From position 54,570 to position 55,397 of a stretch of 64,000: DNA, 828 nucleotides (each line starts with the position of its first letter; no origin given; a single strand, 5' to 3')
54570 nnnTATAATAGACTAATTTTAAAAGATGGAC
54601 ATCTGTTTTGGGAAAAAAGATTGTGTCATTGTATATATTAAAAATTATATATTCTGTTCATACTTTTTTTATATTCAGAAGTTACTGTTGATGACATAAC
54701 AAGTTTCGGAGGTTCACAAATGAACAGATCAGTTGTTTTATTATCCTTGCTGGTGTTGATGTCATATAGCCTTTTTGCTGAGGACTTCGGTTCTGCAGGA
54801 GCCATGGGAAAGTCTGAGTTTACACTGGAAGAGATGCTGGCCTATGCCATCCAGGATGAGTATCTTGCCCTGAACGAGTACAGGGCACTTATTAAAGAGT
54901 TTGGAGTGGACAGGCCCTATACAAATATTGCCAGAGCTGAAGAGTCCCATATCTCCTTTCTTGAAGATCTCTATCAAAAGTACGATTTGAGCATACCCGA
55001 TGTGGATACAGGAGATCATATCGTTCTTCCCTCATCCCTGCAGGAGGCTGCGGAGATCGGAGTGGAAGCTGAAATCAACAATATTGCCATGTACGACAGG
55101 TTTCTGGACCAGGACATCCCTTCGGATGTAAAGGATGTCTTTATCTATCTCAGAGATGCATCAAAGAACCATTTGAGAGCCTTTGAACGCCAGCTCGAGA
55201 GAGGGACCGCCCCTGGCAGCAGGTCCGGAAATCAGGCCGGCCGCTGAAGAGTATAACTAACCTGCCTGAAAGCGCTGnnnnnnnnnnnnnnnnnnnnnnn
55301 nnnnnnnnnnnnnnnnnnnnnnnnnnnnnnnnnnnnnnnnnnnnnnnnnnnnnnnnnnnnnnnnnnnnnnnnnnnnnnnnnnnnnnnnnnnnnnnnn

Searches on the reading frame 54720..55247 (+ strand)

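Call 75: search_protein_families(library=pfam, proteins=[window:54720-55247:+])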
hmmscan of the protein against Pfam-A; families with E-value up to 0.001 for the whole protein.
window:54720-55247:+ (175 aa): 2 families
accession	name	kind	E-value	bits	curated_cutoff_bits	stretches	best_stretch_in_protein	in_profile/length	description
PF09968.15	DUF2202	-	9.2e-09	35.7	22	1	39-161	4-140/162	Uncharacterized protein domain (DUF2202)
PF02915.23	Rubrerythrin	-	3.7e-08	34.3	22.8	1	38-157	1-135/137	Rubrerythrin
